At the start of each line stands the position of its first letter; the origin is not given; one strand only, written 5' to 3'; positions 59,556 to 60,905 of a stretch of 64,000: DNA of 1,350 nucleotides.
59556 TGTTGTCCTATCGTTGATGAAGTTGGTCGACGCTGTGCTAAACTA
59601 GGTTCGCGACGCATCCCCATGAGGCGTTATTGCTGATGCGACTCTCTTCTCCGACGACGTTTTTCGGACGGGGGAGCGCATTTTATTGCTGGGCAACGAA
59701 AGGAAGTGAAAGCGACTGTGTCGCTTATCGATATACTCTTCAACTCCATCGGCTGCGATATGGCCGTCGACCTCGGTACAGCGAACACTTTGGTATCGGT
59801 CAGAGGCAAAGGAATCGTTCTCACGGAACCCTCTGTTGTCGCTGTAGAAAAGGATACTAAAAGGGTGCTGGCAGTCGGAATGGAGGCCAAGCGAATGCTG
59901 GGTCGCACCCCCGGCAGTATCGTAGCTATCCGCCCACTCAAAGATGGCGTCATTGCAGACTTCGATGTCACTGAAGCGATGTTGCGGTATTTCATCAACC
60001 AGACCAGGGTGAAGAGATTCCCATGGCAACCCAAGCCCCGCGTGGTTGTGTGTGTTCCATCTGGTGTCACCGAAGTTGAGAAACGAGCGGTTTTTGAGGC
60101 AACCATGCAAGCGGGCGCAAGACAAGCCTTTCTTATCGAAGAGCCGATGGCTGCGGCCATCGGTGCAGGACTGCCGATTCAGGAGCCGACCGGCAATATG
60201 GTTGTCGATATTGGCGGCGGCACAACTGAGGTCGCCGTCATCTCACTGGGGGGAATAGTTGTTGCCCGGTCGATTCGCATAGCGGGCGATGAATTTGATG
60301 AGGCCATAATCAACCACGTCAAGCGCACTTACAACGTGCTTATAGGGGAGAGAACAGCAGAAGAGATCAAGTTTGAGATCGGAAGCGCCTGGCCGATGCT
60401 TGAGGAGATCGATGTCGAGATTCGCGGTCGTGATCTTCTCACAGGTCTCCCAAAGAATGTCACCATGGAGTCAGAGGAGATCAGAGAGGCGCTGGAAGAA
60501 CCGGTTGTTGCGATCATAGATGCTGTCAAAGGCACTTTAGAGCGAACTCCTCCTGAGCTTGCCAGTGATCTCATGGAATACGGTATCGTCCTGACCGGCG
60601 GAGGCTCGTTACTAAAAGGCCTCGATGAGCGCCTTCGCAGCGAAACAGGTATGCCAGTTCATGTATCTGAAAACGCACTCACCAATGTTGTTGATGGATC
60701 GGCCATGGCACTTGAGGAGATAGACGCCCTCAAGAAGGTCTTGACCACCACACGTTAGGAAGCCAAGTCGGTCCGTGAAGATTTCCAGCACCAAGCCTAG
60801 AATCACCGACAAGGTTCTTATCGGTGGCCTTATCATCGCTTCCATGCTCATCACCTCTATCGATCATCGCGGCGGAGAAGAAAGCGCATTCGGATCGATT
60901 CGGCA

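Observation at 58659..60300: Perfect spacerless 821-bp tandem duplication spanning the radC 3' end, the intergenic region and the first 198 codons of mreB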

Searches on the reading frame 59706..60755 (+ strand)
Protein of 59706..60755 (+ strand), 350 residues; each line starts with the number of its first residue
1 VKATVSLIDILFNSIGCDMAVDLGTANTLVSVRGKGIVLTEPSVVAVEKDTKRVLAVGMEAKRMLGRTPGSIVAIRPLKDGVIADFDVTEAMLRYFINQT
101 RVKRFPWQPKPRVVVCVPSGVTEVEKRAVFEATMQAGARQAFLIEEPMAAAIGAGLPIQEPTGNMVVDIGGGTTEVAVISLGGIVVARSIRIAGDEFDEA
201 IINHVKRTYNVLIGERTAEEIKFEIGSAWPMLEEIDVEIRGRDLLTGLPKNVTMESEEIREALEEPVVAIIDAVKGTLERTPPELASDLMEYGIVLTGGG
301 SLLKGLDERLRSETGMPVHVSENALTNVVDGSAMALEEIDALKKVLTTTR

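Call 5: find_encoding_contigs(protein=window:59706-60755:+, flank=10000, max_places=10)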
Protein window:59706-60755:+ (350 aa): no gene with exactly this product is on record in the collection.

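Call 7: find_encoding_contigs(protein=window:59706-60755:+, flank=10000, max_places=10)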
Protein seq(350 aa) (350 aa): no gene with exactly this product is on record in the collection.

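Call 8: find_encoding_contigs(protein=window:59718-60755:+, flank=10000, max_places=10)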
Protein seq(346 aa) (346 aa): 24 contigs read that carry it; 2 places shown.
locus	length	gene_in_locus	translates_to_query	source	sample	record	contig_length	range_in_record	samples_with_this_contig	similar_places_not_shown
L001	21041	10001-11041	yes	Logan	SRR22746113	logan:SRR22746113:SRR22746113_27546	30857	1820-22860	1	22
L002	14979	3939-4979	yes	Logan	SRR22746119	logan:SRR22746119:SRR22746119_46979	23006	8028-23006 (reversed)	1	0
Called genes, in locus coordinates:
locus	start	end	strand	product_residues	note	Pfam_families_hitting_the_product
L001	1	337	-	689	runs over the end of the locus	PF00009:GTP_EFTU, PF22042:EF-G_D2, PF03144:GTP_EFTU_D2, PF14492:EFG_III, PF03764:EFG_IV, PF00679:EFG_C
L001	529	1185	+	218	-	PF00160:Pro_isomerase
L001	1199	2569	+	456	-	PF07719:TPR_2 (faint), PF12895:ANAPC3 (faint), PF13181:TPR_8 (faint), PF13424:TPR_12 (weak), PF13432:TPR_16, PF00515:TPR_1 (weak), PF13424:TPR_12 (weak), PF00515:TPR_1 (weak), +9 more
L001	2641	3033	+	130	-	PF00334:NDK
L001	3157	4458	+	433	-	PF13375:RnfC_N, PF01512:Complex1_51K, PF10531:SLBB, PF12797:Fer4_2 (faint), PF12838:Fer4_7 (weak), PF13187:Fer4_9 (weak), PF13237:Fer4_10 (weak)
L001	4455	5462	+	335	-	PF03116:NQR2_RnfD_RnfE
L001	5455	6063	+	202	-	PF04205:FMN_bind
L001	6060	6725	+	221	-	PF02508:Rnf-Nqr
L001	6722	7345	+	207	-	PF02508:Rnf-Nqr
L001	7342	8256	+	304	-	PF04060:FeS, PF12838:Fer4_7 (weak), PF13187:Fer4_9 (weak), PF13237:Fer4_10 (weak), PF14697:Fer4_21 (weak), PF12837:Fer4_6 (weak), PF14697:Fer4_21 (weak), PF12838:Fer4_7 (weak), +3 more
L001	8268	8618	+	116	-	PF07009:NusG_II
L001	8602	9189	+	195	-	PF07456:Hpre_diP_synt_I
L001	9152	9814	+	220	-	PF04002:RadC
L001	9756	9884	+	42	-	-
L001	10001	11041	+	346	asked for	PF06723:MreB_Mbl, PF00022:Actin, PF00012:HSP70, PF14450:FtsA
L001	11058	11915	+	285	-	PF04085:MreC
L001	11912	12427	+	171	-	PF04093:MreD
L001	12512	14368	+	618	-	PF03717:PBP_dimer, PF00905:Transpeptidase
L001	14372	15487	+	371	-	PF01098:FTSW_RODA_SPOVE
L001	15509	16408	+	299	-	PF05128:DUF697 (weak)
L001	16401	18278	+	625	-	PF19864:Radical_SAM_N2, PF02310:B12-binding (weak), PF04055:Radical_SAM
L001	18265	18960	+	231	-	PF10105:DUF2344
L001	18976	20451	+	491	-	PF10150:RNase_E_G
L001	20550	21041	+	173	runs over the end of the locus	PF00829:Ribosomal_L21p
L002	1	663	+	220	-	?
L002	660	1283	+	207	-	PF02508:Rnf-Nqr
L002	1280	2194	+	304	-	PF04060:FeS, PF12838:Fer4_7 (weak), PF13187:Fer4_9 (weak), PF13237:Fer4_10 (weak), PF14697:Fer4_21 (weak), PF12837:Fer4_6 (weak), PF14697:Fer4_21 (weak), PF12838:Fer4_7 (weak), +3 more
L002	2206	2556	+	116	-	PF07009:NusG_II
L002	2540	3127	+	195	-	PF07456:Hpre_diP_synt_I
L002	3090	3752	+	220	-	PF04002:RadC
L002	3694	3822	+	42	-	-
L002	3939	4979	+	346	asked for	PF06723:MreB_Mbl, PF00022:Actin, PF00012:HSP70, PF14450:FtsA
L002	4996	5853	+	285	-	PF04085:MreC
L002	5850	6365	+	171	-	PF04093:MreD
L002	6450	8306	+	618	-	PF03717:PBP_dimer, PF00905:Transpeptidase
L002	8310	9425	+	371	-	PF01098:FTSW_RODA_SPOVE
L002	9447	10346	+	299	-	PF05128:DUF697 (weak)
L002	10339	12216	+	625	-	PF19864:Radical_SAM_N2, PF02310:B12-binding (weak), PF04055:Radical_SAM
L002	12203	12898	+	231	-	PF10105:DUF2344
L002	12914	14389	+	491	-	PF10150:RNase_E_G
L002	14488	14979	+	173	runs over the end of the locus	PF00829:Ribosomal_L21p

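Call 12: find_related_loci(query=window:59718-60755:+, collection=genome_contigs, flank=5000)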
Query seq(346 aa) (346 aa) in genome_contigs; peptide patterns used: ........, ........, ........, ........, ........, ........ (x = any residue, [..] = any of these).
600 stretches matched a pattern (row limit reached: there are more); 574 encode a relative of the query (tblastn E <= 1e-3); the best 80 are kept; 80 distinct loci.
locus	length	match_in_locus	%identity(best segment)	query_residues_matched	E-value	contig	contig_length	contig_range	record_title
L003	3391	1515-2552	89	1-346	0e+0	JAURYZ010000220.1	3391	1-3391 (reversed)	MAG: Coriobacteriia bacterium isolate E2_metabat.bin.6 E2_k141_62374, whole genome shotgun sequence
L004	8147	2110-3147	88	1-346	0e+0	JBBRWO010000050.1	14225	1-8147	MAG: Coriobacteriia bacterium isolate La4_metabat2.012 La4_metabat2.012_K_1499075_L_14225_cov_20.0599, whole genome shot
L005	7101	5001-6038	88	1-346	0e+0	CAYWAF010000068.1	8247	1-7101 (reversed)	MAG TPA_asm: uncultured Eubacteriales bacterium isolate SRP338002_co1_216 genome assembly, contig: NODE_8054_length_8247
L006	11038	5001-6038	87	1-346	0e+0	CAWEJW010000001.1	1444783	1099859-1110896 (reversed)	MAG: uncultured Actinomycetes bacterium isolate MFD05942.bin.1.345 genome assembly, contig: contig_11314, whole genome s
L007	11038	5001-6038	86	1-346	0e+0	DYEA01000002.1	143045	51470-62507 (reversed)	MAG TPA_asm: Slackia sp. isolate Tomsk_69_21 Tomsk_k141_7007, whole genome shotgun sequence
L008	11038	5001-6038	86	1-346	0e+0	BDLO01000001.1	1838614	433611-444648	Coriobacteriaceae bacterium EMTCatB1 DNA, scaffold1, whole genome shotgun sequence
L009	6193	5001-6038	86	1-346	0e+0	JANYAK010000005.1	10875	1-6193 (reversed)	MAG: Coriobacteriia bacterium isolate GL140_5_metabat_287 GL140_5_k141_561562, whole genome shotgun sequence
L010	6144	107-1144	85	1-346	0e+0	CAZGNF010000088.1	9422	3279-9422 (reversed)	MAG TPA_asm: uncultured Coriobacteriaceae bacterium isolate binchicken_co269_80 genome assembly, contig: NODE_7487_lengt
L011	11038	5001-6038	86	1-346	0e+0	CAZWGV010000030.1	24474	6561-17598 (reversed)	MAG TPA_asm: uncultured Coriobacteriaceae bacterium isolate SRP257756_co1_55 genome assembly, contig: NODE_1511_length_2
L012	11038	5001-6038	85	1-346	0e+0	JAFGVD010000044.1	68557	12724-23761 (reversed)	MAG: Coriobacteriia bacterium isolate ZodW_Metabat.125 k87_20446596, whole genome shotgun sequence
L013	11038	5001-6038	85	1-346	0e+0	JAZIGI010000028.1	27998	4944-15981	MAG: Actinomycetota bacterium isolate R1July2020-bin.2 R1July2020-bin.2_NODE_772_length_279982.953069, whole genome shot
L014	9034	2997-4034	85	1-346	0e+0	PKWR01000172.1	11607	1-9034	MAG: Coriobacteriia bacterium isolate palsa_660 73.20120500_P28.32_contig_11418, whole genome shotgun sequence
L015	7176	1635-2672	84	1-346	0e+0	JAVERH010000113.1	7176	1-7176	MAG: Coriobacteriia bacterium isolate BF1_105 scaffold_14762_c1_biofilm_2017, whole genome shotgun sequence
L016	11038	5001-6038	85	1-346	0e+0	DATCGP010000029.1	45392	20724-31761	MAG TPA_asm: Coriobacteriia bacterium isolate SMAG_U7810 k141_358588, whole genome shotgun sequence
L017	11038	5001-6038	78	1-346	0e+0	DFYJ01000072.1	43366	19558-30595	MAG TPA_asm: Candidatus Aminicenantes bacterium UBA4085 UBA4085_contig_26164, whole genome shotgun sequence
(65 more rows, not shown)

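Call 15: list_cluster_members(proteins=[window:59718-60755:+, window:58897-59598:+, window:58048-58707:+, window:58939-59598:+])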
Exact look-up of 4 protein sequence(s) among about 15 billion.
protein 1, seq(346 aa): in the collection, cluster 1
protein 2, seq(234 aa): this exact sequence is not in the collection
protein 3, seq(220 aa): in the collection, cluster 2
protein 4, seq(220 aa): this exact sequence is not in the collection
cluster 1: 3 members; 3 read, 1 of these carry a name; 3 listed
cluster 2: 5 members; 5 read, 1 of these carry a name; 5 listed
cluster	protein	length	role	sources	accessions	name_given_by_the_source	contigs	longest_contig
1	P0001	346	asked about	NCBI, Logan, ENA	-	-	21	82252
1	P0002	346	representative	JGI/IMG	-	-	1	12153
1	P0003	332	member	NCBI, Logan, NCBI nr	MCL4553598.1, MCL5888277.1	MAG: rod shape-determining protein [Actinobacteria bacterium] | rod shape-determining protein [Actinomycetota bacterium]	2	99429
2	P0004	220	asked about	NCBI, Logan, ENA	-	-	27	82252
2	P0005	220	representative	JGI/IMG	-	-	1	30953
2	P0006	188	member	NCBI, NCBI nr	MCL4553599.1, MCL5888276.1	MAG: DNA repair protein RadC [Actinobacteria bacterium] | DNA repair protein RadC [Actinomycetota bacterium]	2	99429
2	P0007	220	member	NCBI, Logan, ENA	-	-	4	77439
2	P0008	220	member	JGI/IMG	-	-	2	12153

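Call 17: find_encoding_contigs(protein=window:59760-60755:+, flank=10000, max_places=10)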
Protein window:59760-60755:+ (332 aa): 2 contigs read that carry it; 1 place shown.
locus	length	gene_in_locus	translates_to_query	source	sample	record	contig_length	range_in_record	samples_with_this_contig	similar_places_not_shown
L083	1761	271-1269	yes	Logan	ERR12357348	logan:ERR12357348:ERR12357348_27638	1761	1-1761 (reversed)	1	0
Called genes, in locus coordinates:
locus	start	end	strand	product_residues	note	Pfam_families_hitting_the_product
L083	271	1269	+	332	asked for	PF00022:Actin, PF06723:MreB_Mbl, PF00012:HSP70, PF14450:FtsA, PF00022:Actin (weak)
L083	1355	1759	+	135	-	?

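Call 25: search_protein_families(library=pfam, proteins=[window:59718-60755:+])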
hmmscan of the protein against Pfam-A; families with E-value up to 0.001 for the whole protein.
window:59718-60755:+ (346 aa): 5 families
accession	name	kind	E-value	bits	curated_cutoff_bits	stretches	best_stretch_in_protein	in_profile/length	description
PF06723.19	MreB_Mbl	-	8.8e-148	491.9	27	1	13-339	2-326/327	MreB/Mbl protein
PF00022.25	Actin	-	2.5e-15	56.4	27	2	38-203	31-189/410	Actin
PF14450.12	FtsA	-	7.4e-13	49.4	31.8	1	161-329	1-121/127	Cell division protein FtsA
PF00012.26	HSP70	-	1e-12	47.5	20.6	1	108-206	135-239/599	Hsp70 protein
PF11104.14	PilM_2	-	8.6e-05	22.1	27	0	290-318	278-306/340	Type IV pilus assembly protein PilM;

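Call 34: search_solved_structures(query=window:59718-60755:+, show_alignments=1, max_evalue=1e-40)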
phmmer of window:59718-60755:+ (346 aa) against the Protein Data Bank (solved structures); distinct sequences matched with E-value up to 1e-40: 8.
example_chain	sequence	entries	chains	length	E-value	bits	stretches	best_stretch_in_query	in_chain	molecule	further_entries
8azg_M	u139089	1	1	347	8.3e-129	432.6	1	13-340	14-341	Cell shape-determining protein MreB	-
7zpt_M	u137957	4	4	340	1.3e-128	432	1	13-340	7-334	Cell shape-determining protein MreB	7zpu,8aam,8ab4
1jce_A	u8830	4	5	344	1.7e-116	392.2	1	14-341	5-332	ROD SHAPE-DETERMINING PROTEIN MREB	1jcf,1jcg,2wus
4czf_A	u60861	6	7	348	1.2e-112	379.6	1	11-345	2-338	ROD SHAPE-DETERMINING PROTEIN MREB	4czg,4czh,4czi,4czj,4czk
4cze_A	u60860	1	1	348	2.1e-112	378.7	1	11-345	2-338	ROD SHAPE-DETERMINING PROTEIN MREB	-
4czl_A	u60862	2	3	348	4.3e-112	377.7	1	11-345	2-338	ROD SHAPE-DETERMINING PROTEIN MREB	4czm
7bvy_A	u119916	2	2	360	9.3e-75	255.1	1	16-330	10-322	Cell shape determining protein MreB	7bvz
7e1c_A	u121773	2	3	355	3.5e-65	223.6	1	15-333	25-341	Cell shape-determining protein MreB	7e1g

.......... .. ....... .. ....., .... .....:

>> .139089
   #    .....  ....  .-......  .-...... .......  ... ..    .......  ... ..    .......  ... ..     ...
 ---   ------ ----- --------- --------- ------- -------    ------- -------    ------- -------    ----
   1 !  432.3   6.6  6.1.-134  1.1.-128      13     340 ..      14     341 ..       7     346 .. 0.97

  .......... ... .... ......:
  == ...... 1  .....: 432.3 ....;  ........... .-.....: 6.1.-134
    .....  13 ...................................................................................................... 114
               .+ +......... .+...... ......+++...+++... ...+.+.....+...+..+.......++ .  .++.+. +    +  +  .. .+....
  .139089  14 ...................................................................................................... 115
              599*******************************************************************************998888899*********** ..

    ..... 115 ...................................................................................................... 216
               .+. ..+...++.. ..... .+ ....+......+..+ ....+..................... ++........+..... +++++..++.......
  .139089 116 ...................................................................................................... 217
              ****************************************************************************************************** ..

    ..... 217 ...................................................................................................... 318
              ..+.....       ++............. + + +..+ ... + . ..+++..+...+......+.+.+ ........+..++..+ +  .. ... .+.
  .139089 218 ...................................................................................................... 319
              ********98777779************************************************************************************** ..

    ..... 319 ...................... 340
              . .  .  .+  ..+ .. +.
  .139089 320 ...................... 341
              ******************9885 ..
